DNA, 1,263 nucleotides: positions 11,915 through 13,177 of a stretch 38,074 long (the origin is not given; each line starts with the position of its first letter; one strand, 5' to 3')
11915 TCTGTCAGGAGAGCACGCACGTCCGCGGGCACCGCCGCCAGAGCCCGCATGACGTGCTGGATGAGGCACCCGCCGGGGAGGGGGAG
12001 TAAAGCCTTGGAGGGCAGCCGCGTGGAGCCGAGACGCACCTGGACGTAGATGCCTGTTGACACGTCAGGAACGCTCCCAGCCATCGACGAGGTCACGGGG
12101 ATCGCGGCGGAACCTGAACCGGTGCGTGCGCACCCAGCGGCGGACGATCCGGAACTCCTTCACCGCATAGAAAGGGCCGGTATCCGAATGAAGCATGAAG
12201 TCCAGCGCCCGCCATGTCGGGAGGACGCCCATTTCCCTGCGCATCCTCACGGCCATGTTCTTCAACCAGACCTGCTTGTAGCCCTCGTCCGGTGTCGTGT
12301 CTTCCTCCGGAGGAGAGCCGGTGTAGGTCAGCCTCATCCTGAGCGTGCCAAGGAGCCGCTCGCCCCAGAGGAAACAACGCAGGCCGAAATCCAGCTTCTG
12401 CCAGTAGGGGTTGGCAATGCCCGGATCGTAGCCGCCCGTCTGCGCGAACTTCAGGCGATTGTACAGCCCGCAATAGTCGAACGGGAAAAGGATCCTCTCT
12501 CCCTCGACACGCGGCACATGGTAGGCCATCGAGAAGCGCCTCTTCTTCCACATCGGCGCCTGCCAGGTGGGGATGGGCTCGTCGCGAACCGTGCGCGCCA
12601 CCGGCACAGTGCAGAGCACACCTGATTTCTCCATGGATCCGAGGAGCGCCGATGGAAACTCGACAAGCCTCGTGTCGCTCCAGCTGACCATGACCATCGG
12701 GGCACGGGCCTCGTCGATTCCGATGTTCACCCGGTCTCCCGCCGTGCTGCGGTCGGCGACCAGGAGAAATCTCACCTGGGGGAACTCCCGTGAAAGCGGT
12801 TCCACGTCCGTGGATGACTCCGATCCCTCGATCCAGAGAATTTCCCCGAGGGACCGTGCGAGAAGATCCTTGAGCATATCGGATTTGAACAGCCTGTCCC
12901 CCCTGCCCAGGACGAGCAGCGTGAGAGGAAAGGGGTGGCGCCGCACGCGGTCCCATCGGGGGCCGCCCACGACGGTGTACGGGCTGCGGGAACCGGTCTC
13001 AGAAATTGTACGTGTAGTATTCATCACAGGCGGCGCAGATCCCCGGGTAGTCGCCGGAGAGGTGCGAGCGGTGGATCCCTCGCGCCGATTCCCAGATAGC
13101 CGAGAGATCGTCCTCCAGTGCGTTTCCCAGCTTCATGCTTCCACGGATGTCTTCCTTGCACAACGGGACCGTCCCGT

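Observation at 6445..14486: Seven-gene overlap-coupled operon joining nucleotide-sugar/radical-SAM enzymes to a peptidoglycan amidase, directly upstream of flaA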

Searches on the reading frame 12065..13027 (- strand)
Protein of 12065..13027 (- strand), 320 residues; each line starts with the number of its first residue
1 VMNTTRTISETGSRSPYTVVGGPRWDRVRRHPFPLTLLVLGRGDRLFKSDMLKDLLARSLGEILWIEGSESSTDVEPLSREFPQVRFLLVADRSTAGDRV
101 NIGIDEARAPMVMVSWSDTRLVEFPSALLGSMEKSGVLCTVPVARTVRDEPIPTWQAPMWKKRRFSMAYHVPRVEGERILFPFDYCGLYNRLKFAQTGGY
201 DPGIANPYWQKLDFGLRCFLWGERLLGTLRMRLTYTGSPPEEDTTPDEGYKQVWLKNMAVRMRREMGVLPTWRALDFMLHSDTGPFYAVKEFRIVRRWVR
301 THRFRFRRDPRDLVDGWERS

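Call 4: search_protein_families(library=pfam, proteins=[window:12065-13027:-], max_evalue=0.01)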
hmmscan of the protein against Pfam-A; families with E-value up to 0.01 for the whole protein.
window:12065-13027:- (320 aa): 0 families

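Call 5: search_protein_families(library=ncbifam, proteins=[window:12065-13027:-], max_evalue=0.01)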
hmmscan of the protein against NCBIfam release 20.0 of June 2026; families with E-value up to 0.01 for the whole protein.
window:12065-13027:- (320 aa): 0 families

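Call 32: search_solved_structures(query=A1, max_evalue=10, show_alignments=1)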
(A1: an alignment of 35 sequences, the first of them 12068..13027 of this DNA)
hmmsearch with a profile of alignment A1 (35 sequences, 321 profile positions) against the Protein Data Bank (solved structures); distinct sequences matched with E-value up to 10: 4.
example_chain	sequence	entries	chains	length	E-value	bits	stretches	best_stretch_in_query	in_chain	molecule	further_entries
5xhw_A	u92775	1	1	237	0.023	16.9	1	41-119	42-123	Putative 6-deoxy-D-mannoheptose pathway protein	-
6jq8_A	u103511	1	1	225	0.094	14.9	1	41-119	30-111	Putative 6-deoxy-D-mannoheptose pathway protein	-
1t6t_1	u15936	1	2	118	0.15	14.2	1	52-116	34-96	putative protein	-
4qq0_A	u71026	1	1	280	0.38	13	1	57-90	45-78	Adenylate cyclase-like protein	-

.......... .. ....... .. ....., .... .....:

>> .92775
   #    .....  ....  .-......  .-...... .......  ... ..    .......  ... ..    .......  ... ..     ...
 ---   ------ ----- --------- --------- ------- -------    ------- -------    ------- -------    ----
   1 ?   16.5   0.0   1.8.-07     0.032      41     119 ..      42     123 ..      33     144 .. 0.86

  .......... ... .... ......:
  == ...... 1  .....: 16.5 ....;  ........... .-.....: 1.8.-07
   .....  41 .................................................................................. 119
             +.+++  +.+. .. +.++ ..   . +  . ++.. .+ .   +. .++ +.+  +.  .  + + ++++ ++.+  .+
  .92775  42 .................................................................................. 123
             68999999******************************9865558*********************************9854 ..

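Call 34: find_homologous_proteins(query=window:12068-13027:-, max_evalue=0.00001)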
Query window:12068-13027:- (320 aa): 320 proteins with E <= 0.00001 among 3796 candidates; the best 120 are listed.
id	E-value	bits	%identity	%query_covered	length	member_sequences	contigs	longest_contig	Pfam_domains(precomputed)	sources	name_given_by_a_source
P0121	5.6e-199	678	89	100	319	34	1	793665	-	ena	-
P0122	1.8e-191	653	86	100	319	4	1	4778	-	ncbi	-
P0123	2.5e-190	650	86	99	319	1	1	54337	-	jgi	jgi:hypothetical protein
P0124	6.4e-189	645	85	100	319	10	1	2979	-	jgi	jgi:hypothetical protein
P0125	4.0e-188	642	84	100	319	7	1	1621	-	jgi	jgi:hypothetical protein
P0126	4.1e-185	633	83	100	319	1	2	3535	-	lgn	-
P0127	2.3e-181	620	82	100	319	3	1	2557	-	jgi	jgi:hypothetical protein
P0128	1.2e-180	618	86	94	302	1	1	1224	-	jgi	jgi:hypothetical protein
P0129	3.2e-178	610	79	100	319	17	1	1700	-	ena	-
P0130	1.3e-174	598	76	100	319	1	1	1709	-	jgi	jgi:hypothetical protein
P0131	4.8e-174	596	78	100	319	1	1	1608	-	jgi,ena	-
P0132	8.1e-173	592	76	100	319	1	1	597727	-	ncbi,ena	-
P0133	1.3e-172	591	77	100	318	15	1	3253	-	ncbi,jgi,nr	ncbi:MAG TPA: hypothetical protein VMF68_02060 [Spirochaetia bacterium]|nr:hypothetical protein [Spi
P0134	3.4e-171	587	86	88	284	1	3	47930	-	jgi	jgi:hypothetical protein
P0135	4.1e-171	586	92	84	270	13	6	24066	-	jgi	jgi:hypothetical protein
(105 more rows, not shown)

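Call 43: predict_structure(alignment_id=A3)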
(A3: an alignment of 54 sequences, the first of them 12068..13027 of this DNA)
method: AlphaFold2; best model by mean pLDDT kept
length: 320 residues; sequences in the alignment: 54
mean_pLDDT: 86.0   pTM: 0.87
mean pLDDT of the five models: 86.0, 85.9, 85.8, 85.7, 83.3
residues with pLDDT >= 90: 165; 70-90: 128; 50-70: 13; < 50: 14
segments of 3 or more residues with pLDDT < 50: 1-12
pLDDT, mean of each block of 10 residues (from residue 1): 33 73 77 92 75 91 89 77 92 91 94 94 83 90 94 90 85 91 96 94 92 95 94 89 84 88 91 88 83 93 91 64
secondary structure, 60 per line:
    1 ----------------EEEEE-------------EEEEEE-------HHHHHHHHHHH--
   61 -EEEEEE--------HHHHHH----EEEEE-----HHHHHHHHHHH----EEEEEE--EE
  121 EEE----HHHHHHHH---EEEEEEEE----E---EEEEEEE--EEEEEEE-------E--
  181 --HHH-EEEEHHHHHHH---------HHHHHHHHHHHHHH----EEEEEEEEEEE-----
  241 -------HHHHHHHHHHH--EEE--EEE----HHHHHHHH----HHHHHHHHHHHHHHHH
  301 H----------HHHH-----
elements in order: E17-21 E35-40 H48-58 E62-67 H76-81 E86-90 H96-106 E111-116 E119-123 H128-135 E139-146 E155-161 E164-170 E187-190 H191-197 H207-220 E225-235 H248-258 E261-263 E266-268 H273-280 H285-301 H312-315

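Call 46: fold_search(model_id=the predicted structure, library=pdb)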
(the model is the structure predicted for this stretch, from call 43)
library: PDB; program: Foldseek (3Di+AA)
matches with E <= 10: 1414; with E <= 0.001: 398
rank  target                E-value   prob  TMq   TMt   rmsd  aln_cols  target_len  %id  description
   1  6nqt_F                9.7e-13  1.00  0.55  0.38   9.6       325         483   15  GalNac-T2 soaked with UDP-sugar (released 2020-01-29)
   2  6e4q_A                1.6e-12  1.00  0.58  0.40   5.9       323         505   16  Crystal Structure of the Drosophila Melanogaster Polypeptide N-Acetylgalactosaminyl Transferase PGANT9A in Complex wit (released 2018-09-12)
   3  6e4q_B                2.3e-12  1.00  0.59  0.40   5.8       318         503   15  Crystal Structure of the Drosophila Melanogaster Polypeptide N-Acetylgalactosaminyl Transferase PGANT9A in Complex wit (released 2018-09-12)
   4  6pxu_B                2.9e-12  1.00  0.55  0.35   8.0       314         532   14  Crystal structure of human GalNAc-T12 bound to a diglycosylated peptide, Mn2+, and UDP (released 2019-09-25)
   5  2ffu_A                4.0e-12  1.00  0.56  0.38   8.1       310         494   12  Crystal Structure of Human ppGalNAcT-2 complexed with UDP and EA2 (released 2006-01-31)
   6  6nqt_E                6.1e-12  1.00  0.56  0.39   7.1       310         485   13  GalNac-T2 soaked with UDP-sugar (released 2020-01-29)
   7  6h0b_B                7.8e-12  1.00  0.62  0.41   6.5       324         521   12  Crystal structure of the human GalNAc-T4 in complex with UDP, manganese and the diglycopeptide 6. (released 2018-10-10)
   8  6pxu_A                8.9e-12  1.00  0.59  0.38   6.5       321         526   16  Crystal structure of human GalNAc-T12 bound to a diglycosylated peptide, Mn2+, and UDP (released 2019-09-25)
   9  6s24_A                8.9e-12  1.00  0.56  0.36   8.5       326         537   12  Crystal structure of the TgGalNAc-T3 in complex with UDP, manganese and the peptide 3 (released 2019-12-25)
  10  4d0t_F                1.0e-11  1.00  0.56  0.39   8.3       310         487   12  GalNAc-T2 crystal soaked with UDP-GalNAc, EA2 peptide and manganese (released 2014-05-28)
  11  8v9q_A                1.1e-11  1.00  0.57  0.39   6.1       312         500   13  Crystal structure of mGalNAc-T1 in complex with the mucin glycopeptide Muc5AC-13, Mn2+, and UDP. (released 2024-03-13)
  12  6e4r_A                1.1e-11  1.00  0.60  0.41   7.1       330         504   15  Crystal Structure of the Drosophila Melanogaster Polypeptide N-Acetylgalactosaminyl Transferase PGANT9B (released 2018-09-12)
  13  5ndf_E                1.2e-11  1.00  0.57  0.39   7.0       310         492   12  Small-molecule inhibition of ppGalNAc-Ts selectively reduces mucin-type O-glycosylation (released 2017-11-01)
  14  6e4q_D                1.5e-11  1.00  0.59  0.40   5.8       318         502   15  Crystal Structure of the Drosophila Melanogaster Polypeptide N-Acetylgalactosaminyl Transferase PGANT9A in Complex wit (released 2018-09-12)
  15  6e7i_A                1.9e-11  1.00  0.54  0.37  13.0       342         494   13  Human ppGalNAcT2 I253A/L310A Mutant with EA2 and UDP (released 2020-01-29)
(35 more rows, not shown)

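Call 57: search_protein_representatives(alignment_id=A3)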
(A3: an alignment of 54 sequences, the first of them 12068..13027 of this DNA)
Query: 54 sequences, 319 profile positions. Proteins with E-value up to 0.001 (for the whole library): 832; up to 1e-10: 302; up to 1e-30: 184. The best 150 are listed.
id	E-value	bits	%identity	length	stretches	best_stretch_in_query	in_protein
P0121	5.1e-165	564.6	-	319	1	1-318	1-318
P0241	3.4e-106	371.3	-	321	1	1-318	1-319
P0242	1.7e-103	362.4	-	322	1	1-317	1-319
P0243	7.6e-103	360.3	-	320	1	1-318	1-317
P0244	2.4e-102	358.6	-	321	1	1-317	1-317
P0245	2.4e-101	355.4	-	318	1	2-317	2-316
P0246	5.1e-97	341.2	-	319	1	1-318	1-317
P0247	1.4e-96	339.7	-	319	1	1-318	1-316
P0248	2.3e-95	335.7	-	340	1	1-317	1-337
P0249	1.2e-93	330.1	-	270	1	56-318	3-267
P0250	2.6e-93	329.0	-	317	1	1-318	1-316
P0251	5.7e-91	321.3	-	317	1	1-318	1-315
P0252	3.6e-90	318.7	-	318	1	1-318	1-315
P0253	5.2e-90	318.1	-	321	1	1-318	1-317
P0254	7.5e-90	317.6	-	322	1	1-318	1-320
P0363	2.4e-54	200.9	-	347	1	1-318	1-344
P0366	2.9e-53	197.4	-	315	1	9-317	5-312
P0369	2.0e-52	194.6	-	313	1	2-318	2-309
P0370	9.6e-52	192.4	-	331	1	1-318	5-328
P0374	4.6e-49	183.6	-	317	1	1-317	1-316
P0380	1.0e-47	179.2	-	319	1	1-317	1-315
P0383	1.5e-46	175.3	-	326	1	74-315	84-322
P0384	2.0e-46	174.9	-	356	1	47-318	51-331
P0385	5.6e-46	173.4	-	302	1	32-316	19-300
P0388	5.4e-44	166.9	-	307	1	15-315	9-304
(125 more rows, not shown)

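Call 58: list_cluster_members(proteins=[P0388, P0385, P0384, P0383, P0380, P0374, P0370, P0369, P0366, P0363])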
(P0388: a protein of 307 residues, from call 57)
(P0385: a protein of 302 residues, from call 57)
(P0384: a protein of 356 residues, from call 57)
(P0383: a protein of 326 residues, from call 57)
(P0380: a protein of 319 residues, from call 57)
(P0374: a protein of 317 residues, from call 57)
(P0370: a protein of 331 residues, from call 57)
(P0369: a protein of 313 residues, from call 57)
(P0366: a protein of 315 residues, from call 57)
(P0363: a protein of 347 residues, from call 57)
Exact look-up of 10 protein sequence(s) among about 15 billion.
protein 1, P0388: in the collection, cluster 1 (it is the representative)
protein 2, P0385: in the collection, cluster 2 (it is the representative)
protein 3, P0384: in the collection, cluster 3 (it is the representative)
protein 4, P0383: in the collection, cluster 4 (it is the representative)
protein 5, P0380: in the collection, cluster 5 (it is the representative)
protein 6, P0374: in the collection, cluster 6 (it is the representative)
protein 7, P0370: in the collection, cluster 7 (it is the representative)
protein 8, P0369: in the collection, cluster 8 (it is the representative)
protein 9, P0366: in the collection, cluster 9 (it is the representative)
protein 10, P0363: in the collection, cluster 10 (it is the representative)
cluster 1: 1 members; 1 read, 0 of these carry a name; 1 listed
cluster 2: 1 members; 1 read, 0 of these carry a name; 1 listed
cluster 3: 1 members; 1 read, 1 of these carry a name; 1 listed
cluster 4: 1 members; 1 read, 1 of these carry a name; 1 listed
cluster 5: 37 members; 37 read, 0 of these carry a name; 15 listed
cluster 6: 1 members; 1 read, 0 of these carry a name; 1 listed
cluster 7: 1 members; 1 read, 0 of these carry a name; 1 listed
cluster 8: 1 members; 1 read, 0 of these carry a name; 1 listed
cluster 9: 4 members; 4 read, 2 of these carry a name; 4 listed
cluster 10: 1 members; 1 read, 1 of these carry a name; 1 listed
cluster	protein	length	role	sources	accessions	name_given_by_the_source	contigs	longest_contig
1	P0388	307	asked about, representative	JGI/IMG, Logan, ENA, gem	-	-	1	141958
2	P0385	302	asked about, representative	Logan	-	-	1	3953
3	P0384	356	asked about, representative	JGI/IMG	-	hypothetical protein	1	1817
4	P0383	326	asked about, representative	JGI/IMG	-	hypothetical protein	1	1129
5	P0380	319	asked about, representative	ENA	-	-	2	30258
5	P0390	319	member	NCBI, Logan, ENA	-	-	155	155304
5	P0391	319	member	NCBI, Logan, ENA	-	-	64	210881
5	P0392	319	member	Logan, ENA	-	-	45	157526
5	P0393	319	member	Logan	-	-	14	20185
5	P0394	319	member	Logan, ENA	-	-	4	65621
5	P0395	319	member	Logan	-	-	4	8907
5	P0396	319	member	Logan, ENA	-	-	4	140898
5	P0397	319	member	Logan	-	-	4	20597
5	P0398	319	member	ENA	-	-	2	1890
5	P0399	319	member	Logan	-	-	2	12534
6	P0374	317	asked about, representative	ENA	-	-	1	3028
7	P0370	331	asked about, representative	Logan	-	-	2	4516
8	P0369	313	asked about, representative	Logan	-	-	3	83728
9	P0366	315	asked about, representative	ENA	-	-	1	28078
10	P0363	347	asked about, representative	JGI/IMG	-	hypothetical protein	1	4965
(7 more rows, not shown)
